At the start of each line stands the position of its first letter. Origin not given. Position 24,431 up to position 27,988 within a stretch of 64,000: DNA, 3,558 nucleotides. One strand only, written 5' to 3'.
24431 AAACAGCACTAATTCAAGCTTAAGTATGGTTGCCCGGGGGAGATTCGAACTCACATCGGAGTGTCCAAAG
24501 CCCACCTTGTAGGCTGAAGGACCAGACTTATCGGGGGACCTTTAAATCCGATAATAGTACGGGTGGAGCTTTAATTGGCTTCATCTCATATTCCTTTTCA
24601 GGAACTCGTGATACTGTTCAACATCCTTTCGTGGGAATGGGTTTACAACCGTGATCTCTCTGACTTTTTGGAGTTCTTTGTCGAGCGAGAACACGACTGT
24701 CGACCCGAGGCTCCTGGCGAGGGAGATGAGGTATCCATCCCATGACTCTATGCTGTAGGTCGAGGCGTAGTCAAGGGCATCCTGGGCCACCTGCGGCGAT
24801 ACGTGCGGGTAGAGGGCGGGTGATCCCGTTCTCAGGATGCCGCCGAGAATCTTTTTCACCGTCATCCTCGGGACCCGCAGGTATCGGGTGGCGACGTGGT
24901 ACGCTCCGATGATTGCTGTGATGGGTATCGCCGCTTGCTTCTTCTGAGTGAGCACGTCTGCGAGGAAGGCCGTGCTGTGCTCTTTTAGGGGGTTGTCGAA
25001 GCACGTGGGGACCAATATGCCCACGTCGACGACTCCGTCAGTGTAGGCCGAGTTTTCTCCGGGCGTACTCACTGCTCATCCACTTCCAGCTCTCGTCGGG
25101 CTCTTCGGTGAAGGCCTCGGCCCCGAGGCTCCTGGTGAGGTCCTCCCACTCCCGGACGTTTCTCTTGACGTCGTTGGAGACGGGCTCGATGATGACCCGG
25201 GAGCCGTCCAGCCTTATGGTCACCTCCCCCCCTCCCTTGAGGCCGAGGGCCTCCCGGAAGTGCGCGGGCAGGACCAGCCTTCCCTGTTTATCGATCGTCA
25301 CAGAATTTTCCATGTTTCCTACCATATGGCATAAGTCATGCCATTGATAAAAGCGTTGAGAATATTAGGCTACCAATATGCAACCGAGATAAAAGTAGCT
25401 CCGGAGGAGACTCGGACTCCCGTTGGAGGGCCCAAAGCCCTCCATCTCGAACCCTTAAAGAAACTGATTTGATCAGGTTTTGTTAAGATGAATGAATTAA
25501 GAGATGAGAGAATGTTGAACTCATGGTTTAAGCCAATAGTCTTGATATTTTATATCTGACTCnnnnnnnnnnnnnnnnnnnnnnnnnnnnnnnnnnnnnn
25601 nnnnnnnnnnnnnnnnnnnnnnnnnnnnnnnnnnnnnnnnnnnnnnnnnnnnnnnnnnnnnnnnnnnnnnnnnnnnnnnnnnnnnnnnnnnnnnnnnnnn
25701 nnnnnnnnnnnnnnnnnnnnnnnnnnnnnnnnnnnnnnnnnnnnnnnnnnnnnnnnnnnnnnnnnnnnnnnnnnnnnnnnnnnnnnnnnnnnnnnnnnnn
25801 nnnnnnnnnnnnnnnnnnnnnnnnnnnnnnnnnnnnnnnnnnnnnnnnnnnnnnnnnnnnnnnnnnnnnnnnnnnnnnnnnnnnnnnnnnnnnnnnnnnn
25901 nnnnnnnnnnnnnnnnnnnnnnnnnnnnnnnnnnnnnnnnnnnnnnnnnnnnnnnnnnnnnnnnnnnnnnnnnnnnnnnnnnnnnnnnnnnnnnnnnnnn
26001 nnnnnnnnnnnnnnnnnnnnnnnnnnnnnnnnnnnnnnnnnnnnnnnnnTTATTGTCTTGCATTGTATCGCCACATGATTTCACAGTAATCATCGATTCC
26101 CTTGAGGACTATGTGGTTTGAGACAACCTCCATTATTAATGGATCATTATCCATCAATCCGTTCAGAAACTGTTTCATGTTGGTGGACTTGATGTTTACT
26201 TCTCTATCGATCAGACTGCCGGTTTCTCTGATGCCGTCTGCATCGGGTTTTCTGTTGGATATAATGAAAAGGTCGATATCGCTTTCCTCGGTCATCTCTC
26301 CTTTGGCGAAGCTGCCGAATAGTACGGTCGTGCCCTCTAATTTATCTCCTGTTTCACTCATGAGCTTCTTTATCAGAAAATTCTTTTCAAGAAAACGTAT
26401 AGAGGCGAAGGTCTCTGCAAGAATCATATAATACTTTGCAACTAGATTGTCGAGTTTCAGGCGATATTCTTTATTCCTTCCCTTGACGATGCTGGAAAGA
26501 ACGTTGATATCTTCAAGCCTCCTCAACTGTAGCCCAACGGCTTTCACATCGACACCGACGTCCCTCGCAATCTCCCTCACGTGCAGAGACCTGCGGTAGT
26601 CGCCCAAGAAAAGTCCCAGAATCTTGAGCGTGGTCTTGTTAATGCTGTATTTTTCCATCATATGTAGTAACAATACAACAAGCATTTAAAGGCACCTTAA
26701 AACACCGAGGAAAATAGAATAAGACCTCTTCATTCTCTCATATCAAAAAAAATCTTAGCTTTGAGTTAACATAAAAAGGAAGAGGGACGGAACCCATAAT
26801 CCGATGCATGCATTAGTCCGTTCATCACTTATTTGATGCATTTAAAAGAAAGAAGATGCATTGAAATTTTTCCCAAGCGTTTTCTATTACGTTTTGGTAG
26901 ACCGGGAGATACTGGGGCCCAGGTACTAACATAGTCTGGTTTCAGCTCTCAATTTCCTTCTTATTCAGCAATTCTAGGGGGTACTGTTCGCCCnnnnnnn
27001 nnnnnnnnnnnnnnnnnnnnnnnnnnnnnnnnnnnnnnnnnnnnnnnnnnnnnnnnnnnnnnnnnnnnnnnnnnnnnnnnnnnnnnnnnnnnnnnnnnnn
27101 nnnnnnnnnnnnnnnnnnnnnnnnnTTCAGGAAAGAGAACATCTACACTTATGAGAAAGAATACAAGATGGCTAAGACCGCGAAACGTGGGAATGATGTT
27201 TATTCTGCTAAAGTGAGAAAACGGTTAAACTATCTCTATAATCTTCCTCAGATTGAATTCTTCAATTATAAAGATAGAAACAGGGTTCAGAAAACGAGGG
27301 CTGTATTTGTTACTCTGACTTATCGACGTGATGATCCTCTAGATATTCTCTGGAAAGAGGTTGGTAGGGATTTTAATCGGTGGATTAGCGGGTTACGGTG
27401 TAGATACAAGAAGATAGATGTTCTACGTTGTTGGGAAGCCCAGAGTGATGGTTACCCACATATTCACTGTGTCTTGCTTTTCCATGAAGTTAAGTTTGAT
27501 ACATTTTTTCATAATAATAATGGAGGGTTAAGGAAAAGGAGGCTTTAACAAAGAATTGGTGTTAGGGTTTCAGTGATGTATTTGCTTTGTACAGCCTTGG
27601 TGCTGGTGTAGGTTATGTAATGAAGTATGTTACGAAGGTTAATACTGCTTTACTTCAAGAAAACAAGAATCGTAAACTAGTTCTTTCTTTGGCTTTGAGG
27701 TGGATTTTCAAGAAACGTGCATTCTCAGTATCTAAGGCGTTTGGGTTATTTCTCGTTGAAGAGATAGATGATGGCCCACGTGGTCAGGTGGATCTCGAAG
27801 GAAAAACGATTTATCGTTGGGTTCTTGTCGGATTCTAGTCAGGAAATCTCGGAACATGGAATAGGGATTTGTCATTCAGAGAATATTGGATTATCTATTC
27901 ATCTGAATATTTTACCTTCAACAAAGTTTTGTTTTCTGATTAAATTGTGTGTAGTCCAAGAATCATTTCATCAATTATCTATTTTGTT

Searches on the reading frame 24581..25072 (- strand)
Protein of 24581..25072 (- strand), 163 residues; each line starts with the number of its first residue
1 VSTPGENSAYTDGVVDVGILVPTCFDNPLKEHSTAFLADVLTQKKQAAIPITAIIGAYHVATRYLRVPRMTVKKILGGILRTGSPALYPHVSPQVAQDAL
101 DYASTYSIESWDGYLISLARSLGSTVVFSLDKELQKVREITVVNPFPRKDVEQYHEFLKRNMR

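Call 84: search_protein_families(library=pfam, proteins=[window:24581-25072:-], max_evalue=0.001)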
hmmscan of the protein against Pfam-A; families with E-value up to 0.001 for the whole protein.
window:24581-25072:- (163 aa): 1 family
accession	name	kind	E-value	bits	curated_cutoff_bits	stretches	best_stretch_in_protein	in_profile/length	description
PF01850.27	PIN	-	0.00041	21.4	23.6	1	15-138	3-118/120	PIN domain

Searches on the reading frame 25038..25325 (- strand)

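Call 84: search_protein_families(library=pfam, proteins=[window:25038-25325:-], max_evalue=0.001)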
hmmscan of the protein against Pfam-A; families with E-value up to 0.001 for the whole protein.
window:25038-25325:- (95 aa): 2 families
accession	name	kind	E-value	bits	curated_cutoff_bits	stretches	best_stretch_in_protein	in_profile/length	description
PF04014.23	MazE_antitoxin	-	1.3e-10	41.5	24.7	1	9-51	2-45/48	Antidote-toxin recognition MazE, bacterial antitoxin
PF02381.23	MraZ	-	1.1e-06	28.9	23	1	6-30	5-29/72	MraZ protein, putative antitoxin-like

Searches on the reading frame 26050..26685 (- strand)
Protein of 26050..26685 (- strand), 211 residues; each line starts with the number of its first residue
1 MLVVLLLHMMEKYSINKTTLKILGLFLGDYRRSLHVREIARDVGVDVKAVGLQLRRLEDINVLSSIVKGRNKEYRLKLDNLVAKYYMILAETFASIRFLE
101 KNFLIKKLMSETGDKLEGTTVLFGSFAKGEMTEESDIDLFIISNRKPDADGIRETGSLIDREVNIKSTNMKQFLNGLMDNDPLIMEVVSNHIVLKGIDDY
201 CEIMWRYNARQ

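Call 9: search_protein_families(library=pfam, proteins=[window:26050-26685:-], max_evalue=0.05)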
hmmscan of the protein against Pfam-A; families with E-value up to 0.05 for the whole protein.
window:26050-26685:- (211 aa): 7 families
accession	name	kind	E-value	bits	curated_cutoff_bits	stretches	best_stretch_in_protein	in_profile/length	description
PF01909.29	NTP_transf_2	-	7.9e-10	39.4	21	1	117-149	14-46/93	Nucleotidyltransferase domain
PF18765.7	Polbeta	-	2.2e-09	37.8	26.9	1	120-195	16-88/93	Polymerase beta, Nucleotidyltransferase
PF25212.1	HVO_A0114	-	0.00062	19.9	27.6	1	35-79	38-82/84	HVO_A0114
PF22600.2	MTPAP-like_central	-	0.0013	19.2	27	1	120-173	42-83/139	Poly(A) RNA polymerase, mitochondrial-like, central palm domain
PF13412.12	HTH_24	-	0.0059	16.6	21.9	1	16-62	2-46/48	Winged helix-turn-helix DNA-binding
PF01022.26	HTH_5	-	0.0083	16.4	22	1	18-63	3-45/47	Bacterial regulatory protein, arsR family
PF23159.1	WH_Rok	-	0.028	14.9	27.6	0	158-185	24-51/58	Repressor Rok winged helix domain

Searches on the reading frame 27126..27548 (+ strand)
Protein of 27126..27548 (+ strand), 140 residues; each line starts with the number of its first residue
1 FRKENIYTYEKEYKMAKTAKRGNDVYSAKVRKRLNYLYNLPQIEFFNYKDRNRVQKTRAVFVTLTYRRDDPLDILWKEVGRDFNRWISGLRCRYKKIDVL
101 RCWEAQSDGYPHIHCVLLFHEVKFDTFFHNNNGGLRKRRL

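Call 86: search_dna_similar(query=window:27126-27548:+, collection=plasmids, mode=protein, max_evalue=0.001, max_rows=10)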
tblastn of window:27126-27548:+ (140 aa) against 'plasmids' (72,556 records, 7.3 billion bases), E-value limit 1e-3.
No match.

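Call 87: search_dna_similar(query=window:27126-27548:+, collection=phages, mode=protein, max_evalue=0.001, max_rows=10)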
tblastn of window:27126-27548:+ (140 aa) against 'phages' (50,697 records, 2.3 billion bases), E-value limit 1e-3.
No match.

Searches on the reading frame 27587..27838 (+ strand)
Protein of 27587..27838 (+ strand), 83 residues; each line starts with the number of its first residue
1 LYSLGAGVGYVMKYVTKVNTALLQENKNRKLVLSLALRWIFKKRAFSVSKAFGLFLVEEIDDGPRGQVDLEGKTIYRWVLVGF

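Call 4: search_protein_families(library=pfam, proteins=[window:27587-27838:+], max_evalue=0.1)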
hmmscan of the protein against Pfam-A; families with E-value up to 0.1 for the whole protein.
window:27587-27838:+ (83 aa): 1 family
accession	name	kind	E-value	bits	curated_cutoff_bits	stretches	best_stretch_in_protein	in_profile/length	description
PF02998.19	Lentiviral_Tat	-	0.06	13.8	27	1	20-54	43-77/86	Lentiviral Tat protein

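Call 12: search_protein_families(library=phrogs, proteins=[window:27587-27838:+], max_evalue=0.05)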
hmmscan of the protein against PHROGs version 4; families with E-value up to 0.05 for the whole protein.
window:27587-27838:+ (83 aa): 0 families
